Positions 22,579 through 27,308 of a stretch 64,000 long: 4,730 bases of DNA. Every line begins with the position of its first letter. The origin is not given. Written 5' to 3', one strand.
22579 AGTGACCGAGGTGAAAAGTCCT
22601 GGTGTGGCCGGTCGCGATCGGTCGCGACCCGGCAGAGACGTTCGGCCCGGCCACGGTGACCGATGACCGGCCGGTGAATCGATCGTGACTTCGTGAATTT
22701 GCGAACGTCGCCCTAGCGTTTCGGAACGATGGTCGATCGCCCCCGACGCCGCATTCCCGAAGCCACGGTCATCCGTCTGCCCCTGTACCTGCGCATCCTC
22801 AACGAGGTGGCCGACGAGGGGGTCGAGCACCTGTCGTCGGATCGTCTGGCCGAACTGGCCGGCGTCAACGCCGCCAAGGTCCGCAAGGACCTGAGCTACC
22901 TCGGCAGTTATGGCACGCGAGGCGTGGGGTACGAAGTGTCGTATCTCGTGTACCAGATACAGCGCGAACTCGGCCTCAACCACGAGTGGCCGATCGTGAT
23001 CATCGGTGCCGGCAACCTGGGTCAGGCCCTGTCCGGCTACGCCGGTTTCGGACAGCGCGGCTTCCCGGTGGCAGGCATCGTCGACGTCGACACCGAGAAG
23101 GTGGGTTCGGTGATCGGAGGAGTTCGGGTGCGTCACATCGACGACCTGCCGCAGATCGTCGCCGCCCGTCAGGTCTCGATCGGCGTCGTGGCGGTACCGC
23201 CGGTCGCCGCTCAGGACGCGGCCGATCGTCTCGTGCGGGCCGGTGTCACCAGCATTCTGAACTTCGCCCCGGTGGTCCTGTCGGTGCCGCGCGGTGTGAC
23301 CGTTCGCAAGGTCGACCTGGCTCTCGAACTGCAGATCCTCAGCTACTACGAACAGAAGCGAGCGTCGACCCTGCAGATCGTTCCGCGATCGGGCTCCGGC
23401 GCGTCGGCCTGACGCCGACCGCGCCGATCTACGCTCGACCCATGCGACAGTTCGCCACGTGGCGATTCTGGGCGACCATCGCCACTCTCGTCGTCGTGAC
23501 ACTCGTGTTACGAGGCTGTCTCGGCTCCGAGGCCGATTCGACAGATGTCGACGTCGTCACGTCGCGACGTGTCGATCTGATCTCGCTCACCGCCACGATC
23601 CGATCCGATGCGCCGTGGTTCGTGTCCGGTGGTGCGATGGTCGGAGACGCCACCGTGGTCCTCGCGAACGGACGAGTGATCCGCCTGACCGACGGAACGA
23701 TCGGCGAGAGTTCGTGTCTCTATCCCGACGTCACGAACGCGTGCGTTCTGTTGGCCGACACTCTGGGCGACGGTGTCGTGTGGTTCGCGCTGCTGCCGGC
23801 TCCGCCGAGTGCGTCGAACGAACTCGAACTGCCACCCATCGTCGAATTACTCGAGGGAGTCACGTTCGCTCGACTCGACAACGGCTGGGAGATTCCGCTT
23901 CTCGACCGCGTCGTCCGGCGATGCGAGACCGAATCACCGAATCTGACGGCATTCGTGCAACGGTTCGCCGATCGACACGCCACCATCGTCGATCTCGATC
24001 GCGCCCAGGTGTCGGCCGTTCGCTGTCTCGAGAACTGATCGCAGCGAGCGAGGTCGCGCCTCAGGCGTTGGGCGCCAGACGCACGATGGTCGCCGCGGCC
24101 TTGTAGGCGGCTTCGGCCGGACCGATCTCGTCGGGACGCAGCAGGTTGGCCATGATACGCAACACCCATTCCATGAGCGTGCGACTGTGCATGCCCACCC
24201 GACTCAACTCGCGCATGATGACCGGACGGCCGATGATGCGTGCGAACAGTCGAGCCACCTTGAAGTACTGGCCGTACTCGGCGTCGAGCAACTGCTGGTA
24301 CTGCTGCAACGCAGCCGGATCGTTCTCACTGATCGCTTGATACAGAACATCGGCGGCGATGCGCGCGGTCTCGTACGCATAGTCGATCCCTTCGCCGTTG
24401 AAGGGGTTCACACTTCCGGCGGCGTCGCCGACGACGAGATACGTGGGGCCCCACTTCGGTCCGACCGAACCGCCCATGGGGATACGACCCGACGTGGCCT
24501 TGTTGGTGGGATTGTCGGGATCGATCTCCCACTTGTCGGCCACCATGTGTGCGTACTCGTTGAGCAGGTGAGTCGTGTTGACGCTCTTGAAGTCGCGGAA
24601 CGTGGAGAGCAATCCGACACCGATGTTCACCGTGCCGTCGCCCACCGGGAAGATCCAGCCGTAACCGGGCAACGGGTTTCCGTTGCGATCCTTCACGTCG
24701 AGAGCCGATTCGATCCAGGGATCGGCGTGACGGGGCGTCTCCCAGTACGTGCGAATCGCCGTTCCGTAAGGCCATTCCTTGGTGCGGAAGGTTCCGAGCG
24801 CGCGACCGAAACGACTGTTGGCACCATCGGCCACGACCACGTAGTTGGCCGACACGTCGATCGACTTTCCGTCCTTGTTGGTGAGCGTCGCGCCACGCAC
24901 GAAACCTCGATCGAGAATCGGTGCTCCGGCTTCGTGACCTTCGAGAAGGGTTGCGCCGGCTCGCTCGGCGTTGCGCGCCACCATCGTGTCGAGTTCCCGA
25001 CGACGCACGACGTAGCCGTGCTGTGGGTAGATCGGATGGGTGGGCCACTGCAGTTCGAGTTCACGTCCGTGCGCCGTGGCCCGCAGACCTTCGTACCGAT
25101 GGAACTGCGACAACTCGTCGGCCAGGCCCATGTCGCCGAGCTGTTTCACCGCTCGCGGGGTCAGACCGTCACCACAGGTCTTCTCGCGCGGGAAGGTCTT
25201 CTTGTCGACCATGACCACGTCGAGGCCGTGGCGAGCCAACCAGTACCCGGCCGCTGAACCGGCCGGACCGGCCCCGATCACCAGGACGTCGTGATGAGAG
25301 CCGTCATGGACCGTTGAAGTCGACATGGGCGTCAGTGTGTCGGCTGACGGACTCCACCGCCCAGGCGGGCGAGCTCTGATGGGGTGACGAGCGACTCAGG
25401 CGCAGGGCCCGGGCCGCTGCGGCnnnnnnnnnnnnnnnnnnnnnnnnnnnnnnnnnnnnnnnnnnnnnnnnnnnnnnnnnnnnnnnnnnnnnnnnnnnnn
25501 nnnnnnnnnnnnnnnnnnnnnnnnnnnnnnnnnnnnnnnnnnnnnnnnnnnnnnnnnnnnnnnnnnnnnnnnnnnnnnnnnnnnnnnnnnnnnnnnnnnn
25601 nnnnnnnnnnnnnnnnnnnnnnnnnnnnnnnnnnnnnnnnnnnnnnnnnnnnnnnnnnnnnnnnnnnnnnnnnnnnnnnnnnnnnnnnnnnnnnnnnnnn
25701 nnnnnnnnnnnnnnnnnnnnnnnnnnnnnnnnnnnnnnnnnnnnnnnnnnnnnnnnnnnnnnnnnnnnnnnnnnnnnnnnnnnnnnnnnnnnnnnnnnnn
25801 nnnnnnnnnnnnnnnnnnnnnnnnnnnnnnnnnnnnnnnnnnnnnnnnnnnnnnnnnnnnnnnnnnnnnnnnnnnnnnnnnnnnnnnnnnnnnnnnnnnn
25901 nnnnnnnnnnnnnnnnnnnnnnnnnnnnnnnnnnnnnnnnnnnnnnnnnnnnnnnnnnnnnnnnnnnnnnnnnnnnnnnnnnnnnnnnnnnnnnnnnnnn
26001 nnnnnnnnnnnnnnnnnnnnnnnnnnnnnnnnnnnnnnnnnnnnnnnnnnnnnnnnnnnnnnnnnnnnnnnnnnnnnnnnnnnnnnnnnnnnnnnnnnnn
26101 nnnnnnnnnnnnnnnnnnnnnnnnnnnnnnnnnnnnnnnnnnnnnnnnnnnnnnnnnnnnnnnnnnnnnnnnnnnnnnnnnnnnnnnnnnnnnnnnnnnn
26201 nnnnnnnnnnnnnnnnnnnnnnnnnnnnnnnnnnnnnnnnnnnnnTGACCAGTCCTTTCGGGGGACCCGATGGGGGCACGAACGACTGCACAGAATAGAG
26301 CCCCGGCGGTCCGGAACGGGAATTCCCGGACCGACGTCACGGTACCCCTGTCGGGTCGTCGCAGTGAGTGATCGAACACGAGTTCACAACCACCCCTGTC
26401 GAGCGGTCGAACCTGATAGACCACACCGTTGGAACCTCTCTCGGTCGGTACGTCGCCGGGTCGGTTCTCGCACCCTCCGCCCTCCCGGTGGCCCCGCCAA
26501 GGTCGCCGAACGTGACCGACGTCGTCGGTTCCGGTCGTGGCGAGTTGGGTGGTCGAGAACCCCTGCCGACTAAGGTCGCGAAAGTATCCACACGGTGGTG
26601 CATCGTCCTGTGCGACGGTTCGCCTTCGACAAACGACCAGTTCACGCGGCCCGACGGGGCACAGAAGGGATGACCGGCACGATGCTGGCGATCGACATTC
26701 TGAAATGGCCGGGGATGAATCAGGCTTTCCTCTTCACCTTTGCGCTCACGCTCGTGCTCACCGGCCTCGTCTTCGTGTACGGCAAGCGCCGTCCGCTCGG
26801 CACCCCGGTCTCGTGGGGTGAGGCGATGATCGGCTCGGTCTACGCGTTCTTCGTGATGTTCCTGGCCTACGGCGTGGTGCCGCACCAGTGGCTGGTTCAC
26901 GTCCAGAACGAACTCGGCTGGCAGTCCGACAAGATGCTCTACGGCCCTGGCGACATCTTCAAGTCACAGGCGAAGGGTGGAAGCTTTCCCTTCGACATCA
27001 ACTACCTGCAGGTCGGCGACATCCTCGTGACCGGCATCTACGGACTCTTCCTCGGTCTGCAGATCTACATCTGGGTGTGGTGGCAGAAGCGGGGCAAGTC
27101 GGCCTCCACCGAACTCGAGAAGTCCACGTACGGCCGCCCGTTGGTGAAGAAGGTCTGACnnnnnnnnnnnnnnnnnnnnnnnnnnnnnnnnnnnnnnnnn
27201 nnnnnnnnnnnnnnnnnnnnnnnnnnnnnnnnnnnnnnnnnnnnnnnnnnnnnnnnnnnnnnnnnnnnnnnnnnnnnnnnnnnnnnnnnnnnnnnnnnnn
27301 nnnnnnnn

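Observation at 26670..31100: b6f-type split cytochrome b with a haem-ci-position cysteine, inside an actinobacterial-style Rieske/dihaem-c operon that also encodes a 2x[4Fe-4S] ferredoxin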

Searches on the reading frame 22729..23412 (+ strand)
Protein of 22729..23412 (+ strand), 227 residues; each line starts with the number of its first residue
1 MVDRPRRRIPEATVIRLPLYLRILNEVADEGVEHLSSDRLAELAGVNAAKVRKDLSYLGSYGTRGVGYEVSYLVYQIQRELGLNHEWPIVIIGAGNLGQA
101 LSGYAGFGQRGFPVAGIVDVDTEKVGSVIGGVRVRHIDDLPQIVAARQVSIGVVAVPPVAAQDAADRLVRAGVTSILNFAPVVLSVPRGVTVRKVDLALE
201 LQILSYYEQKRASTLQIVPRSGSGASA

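Call 3: search_protein_families(library=pfam, proteins=[window:22729-23412:+], max_evalue=0.01)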
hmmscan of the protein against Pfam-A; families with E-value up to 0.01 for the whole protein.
window:22729-23412:+ (227 aa): 3 families
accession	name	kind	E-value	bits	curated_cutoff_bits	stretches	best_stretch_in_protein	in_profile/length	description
PF02629.25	CoA_binding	-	6.7e-21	75.3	22.3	1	85-182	2-97/97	CoA binding domain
PF06971.19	Put_DNA-bind_N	-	1.6e-19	70.1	27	1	9-56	2-49/49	Putative DNA-binding protein N-terminus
PF01408.29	GFO_IDH_MocA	-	3.2e-05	25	24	1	89-184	3-97/120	Oxidoreductase family, NAD-binding Rossmann fold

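Call 4: search_protein_families(library=ncbifam, proteins=[window:22729-23412:+], max_evalue=0.01)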
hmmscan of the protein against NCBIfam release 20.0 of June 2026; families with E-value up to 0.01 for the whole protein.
window:22729-23412:+ (227 aa): 9 families
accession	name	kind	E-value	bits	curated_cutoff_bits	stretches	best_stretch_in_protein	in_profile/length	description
NF003992.0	PRK05472.2-1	equivalog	6.9e-100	333.3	226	1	5-215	17-227/249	redox-sensing transcriptional repressor Rex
NF003995.0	PRK05472.2-4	subfamily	3.1e-77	258.9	126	1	6-212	3-209/213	redox-sensing transcriptional repressor Rex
NF003993.0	PRK05472.2-2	equivalog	9.8e-77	257.3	217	1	7-210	4-207/212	redox-sensing transcriptional repressor Rex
NF003994.0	PRK05472.2-3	equivalog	1.7e-56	191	130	1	6-207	6-207/217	redox-sensing transcriptional repressor Rex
NF003990.0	PRK05472.1-4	equivalog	2.9e-56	190.4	233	1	7-210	5-208/214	redox-sensing transcriptional repressor Rex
NF003989.0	PRK05472.1-3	equivalog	2.8e-55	187.4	177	1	6-212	5-211/215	redox-sensing transcriptional repressor Rex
NF003996.0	PRK05472.2-5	equivalog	1.5e-51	175.2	138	1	9-211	2-202/209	redox-sensing transcriptional repressor Rex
NF003991.0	PRK05472.1-5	equivalog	4.6e-43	147.6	198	1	7-208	5-206/211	redox-sensing transcriptional repressor Rex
NF003988.0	PRK05472.1-1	equivalog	6.8e-41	140.6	321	1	7-211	5-211/214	redox-sensing transcriptional repressor Rex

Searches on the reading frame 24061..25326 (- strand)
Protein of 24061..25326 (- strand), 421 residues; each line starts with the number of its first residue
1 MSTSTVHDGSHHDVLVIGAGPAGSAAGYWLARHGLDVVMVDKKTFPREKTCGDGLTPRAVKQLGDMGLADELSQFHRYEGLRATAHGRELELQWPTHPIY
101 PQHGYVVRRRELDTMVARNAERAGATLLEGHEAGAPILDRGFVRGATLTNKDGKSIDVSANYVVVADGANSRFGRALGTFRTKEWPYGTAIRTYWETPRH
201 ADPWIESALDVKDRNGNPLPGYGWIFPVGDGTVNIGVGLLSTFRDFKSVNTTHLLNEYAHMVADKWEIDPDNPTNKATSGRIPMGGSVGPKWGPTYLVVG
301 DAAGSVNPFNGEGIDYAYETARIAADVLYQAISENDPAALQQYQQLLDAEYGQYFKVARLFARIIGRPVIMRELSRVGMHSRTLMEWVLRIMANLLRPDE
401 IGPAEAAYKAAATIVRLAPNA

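Call 3: search_protein_families(library=pfam, proteins=[window:24061-25326:-], max_evalue=0.01)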
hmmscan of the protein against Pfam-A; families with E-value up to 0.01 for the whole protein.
window:24061-25326:- (421 aa): 13 families
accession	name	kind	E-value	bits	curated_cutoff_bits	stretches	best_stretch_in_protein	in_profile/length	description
PF01494.25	FAD_binding_3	-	4e-27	95.8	22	1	13-181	3-171/349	FAD binding domain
PF01266.30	DAO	-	9.6e-13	48.8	27.9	2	13-46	1-34/353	FAD dependent oxidoreductase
PF04820.20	Trp_halogenase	-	2.1e-09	37.2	21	1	102-360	150-384/458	Tryptophan halogenase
PF00890.30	FAD_binding_2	-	1.9e-08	34.4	20.4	1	13-44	1-32/414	FAD binding domain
PF07992.20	Pyr_redox_2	-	1.1e-07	32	26.1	1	12-172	1-112/291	Pyridine nucleotide-disulphide oxidoreductase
PF05834.18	Lycopene_cycl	-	1.7e-07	31.1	23.4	1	13-371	1-328/380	Lycopene cyclase protein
PF12831.13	FAD_oxidored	-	1.8e-07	31.3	27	1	13-164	1-141/416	FAD dependent oxidoreductase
PF13450.12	NAD_binding_8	-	3e-05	24.6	21.9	1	16-44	1-29/68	NAD(P)-binding Rossmann-like domain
PF22578.2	GGR_cat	-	4.9e-05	23.5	27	1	221-259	32-68/88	Geranylgeranyl reductase catalytic domain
PF01134.28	GIDA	-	0.00016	21.3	22.1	1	13-44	1-32/391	Glucose inhibited division protein A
PF01946.23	Thi4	-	0.00022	21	26.2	1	10-44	16-51/235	Thi4 family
PF03486.20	HI0933_like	-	0.003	17.5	50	1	12-49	1-38/244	HI0933-like protein Rossmann domain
PF02558.23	ApbA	-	0.004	17.2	22.2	1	14-47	1-33/150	Ketopantoate reductase PanE/ApbA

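Call 4: search_protein_families(library=ncbifam, proteins=[window:24061-25326:-], max_evalue=0.01)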
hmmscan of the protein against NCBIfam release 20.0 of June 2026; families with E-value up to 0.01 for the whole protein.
window:24061-25326:- (421 aa): 98 families (the best 25 are shown)
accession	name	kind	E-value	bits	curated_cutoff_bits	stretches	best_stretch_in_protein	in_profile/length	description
NF045655.1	MkRedMenJ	equivalog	1.2e-102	343.9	700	1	11-415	4-396/406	menaquinone reductase MenJ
TIGR02032.1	GG-red-SF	subfamily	4.8e-73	246.4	158.8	1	13-327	2-296/297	geranylgeranyl reductase family protein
NF041080.1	DGGGPL_reductase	equivalog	3.7e-34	118.4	580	1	12-339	2-322/447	digeranylgeranylglycerophospholipid reductase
TIGR02023.1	BchP-ChlP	subfamily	3.3e-33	115.2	343.3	1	13-365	2-335/388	geranylgeranyl diphosphate reductase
NF049967.1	QhpG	equivalog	4e-26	91.9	240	1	14-362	1-322/423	flavin-dependent monooxygenase QhpG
NF041160.1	DGGPL_Thplmales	equivalog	3e-24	85.7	780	1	12-351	4-335/396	digeranylgeranylglycerophospholipid reductase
NF004834.1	PRK06185.1-3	subfamily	6.3e-20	71.4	500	2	11-178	7-177/420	FAD-dependent oxidoreductase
NF038171.1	maturase_LodB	equivalog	5.3e-19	68.5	400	2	13-183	1-173/361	lysine-epsilon-oxidase maturase LodB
NF004835.0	PRK06185.1-4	equivalog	6.3e-19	68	601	1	10-173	9-175/411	FAD-dependent oxidoreductase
NF004833.1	PRK06185.1-1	subfamily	1.9e-17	63.1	488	1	14-202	5-195/403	FAD-dependent oxidoreductase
TIGR01988.1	Ubi-OHases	subfamily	4.1e-17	62.1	224.65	2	13-189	1-182/387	ubiquinone biosynthesis hydroxylase, UbiH/UbiF/VisC/COQ6 family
NF008519.0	PRK11445.1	equivalog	8.4e-17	61.4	303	2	10-68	2-63/355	FAD-binding protein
NF038174.1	maturase_GoxB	equivalog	1.2e-16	60.7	400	2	12-177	1-161/358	glycine oxidase maturase GoxB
TIGR02028.1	ChlP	equivalog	1.4e-16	60.3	505.3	1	14-373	3-353/398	geranylgeranyl reductase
NF004829.0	PRK06183.1-3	subfamily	6.6e-16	58.1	390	1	10-179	7-183/520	bifunctional 3-(3-hydroxy-phenyl)propionate/3-hydroxycinnamic acid hydroxylase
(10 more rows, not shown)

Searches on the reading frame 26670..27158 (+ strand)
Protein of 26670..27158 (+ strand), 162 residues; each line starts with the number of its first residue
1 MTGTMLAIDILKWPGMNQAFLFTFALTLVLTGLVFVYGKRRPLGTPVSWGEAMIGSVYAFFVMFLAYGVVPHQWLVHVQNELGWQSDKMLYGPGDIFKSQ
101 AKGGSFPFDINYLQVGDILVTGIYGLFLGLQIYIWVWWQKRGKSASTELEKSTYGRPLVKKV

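Call 3: search_protein_families(library=pfam, proteins=[window:26670-27158:+], max_evalue=0.01)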
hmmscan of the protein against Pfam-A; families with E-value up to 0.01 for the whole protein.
window:26670-27158:+ (162 aa): 0 families

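Call 4: search_protein_families(library=ncbifam, proteins=[window:26670-27158:+], max_evalue=0.01)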
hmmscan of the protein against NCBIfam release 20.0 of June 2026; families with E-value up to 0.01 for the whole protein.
window:26670-27158:+ (162 aa): 0 families

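Call 55: search_solved_structures(query=A4, max_evalue=1, show_alignments=1)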
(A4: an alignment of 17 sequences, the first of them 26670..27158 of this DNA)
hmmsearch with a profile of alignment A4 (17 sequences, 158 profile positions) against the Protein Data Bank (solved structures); distinct sequences matched with E-value up to 1: 1.
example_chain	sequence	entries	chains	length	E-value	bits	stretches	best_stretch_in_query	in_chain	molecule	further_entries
8zfk_D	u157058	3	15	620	0.43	13.5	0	29-65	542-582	Betaine receptor acr-23,Soluble cytochrome b562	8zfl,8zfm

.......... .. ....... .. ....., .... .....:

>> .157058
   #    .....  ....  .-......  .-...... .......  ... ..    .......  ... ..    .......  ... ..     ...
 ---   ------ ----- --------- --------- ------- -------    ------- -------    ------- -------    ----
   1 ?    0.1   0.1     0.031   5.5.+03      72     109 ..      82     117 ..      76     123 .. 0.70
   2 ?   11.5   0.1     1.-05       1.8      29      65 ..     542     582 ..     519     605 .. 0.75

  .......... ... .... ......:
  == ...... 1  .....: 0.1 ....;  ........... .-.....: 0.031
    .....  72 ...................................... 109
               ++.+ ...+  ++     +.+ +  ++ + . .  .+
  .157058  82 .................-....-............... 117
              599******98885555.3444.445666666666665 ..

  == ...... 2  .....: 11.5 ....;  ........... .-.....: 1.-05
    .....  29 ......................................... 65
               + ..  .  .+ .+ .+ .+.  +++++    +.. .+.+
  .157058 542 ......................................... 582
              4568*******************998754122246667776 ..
